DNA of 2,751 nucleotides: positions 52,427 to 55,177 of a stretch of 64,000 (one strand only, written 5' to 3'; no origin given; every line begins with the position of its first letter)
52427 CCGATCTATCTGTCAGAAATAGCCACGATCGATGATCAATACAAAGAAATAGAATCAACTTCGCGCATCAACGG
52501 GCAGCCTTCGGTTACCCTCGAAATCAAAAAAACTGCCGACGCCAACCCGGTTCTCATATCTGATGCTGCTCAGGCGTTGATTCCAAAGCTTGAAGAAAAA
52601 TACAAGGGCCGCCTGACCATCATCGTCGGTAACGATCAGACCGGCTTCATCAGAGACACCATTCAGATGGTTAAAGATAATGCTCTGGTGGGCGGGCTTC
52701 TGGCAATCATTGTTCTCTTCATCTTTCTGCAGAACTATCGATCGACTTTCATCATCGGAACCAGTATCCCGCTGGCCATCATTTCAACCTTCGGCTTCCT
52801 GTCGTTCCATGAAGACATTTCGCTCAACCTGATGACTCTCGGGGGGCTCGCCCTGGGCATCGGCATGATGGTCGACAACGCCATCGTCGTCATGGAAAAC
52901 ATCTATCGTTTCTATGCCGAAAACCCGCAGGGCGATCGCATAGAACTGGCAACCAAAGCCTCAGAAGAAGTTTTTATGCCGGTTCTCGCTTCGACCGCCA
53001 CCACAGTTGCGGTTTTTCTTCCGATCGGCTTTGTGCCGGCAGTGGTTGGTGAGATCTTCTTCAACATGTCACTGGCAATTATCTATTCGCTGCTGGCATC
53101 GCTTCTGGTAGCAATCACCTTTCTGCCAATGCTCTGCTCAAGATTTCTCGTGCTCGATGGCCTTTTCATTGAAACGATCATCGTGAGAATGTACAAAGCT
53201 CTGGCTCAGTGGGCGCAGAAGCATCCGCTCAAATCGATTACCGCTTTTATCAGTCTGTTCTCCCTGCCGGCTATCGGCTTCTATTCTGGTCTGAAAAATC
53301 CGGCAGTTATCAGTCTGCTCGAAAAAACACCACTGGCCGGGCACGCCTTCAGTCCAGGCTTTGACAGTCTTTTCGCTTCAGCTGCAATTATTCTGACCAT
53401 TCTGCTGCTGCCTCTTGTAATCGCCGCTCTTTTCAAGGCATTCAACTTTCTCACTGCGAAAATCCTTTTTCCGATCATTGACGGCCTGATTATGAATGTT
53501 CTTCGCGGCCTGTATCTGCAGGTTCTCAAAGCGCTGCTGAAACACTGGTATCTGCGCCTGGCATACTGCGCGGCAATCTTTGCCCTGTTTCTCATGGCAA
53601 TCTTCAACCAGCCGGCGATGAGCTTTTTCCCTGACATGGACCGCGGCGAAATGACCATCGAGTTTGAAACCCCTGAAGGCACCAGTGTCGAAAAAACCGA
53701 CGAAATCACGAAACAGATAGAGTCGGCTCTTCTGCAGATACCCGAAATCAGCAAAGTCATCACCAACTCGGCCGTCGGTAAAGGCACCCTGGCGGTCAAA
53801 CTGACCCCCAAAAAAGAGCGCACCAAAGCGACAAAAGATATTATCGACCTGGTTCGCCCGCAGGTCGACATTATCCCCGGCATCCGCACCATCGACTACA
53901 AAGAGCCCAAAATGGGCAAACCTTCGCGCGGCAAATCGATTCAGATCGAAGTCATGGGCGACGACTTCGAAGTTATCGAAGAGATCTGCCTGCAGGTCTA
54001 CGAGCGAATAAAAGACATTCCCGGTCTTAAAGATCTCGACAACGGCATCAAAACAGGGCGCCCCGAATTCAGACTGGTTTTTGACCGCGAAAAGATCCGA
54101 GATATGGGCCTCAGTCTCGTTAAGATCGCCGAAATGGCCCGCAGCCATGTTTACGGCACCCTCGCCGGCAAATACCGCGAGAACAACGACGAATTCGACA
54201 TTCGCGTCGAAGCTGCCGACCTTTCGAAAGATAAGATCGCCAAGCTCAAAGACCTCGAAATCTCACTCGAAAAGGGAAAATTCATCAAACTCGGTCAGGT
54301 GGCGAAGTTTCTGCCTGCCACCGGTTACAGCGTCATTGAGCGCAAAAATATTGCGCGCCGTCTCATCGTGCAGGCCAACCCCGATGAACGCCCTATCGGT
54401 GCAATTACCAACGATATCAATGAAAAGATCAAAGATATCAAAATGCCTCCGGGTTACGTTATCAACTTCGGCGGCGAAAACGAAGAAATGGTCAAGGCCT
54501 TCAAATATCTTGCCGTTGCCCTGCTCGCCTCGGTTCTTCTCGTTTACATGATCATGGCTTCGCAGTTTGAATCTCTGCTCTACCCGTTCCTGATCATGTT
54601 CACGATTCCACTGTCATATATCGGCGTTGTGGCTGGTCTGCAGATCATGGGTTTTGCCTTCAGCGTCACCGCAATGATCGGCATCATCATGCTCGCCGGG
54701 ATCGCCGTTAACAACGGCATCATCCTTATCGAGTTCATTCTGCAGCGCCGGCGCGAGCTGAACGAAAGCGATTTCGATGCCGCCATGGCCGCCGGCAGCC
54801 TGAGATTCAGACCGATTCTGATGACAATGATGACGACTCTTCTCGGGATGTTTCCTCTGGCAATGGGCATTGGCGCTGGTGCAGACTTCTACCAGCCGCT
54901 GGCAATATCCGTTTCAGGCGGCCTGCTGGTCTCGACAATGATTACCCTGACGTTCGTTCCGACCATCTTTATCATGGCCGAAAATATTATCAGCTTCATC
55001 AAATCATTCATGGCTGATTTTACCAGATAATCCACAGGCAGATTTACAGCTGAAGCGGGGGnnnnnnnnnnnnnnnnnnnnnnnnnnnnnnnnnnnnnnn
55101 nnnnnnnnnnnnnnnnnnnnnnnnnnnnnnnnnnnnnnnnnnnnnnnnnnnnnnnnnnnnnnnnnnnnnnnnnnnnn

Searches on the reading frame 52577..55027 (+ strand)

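Call 77: search_protein_families(library=pfam, proteins=[window:52577-55027:+], max_evalue=0.0001)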
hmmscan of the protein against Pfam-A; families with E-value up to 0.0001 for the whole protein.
window:52577-55027:+ (817 aa): 3 families
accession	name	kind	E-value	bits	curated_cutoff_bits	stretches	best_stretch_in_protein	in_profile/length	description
PF00873.25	ACR_tran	-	2.4e-157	525.9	28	2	269-800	473-1019/1021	AcrB/AcrD/AcrF family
PF03176.21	MMPL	-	6.4e-08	32.4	20.5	1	611-800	107-301/333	MMPL family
PF02355.23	SecD_SecF_C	-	1.8e-05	24.7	20.5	0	643-791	31-180/189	Protein export membrane protein SecD/SecF, C-terminal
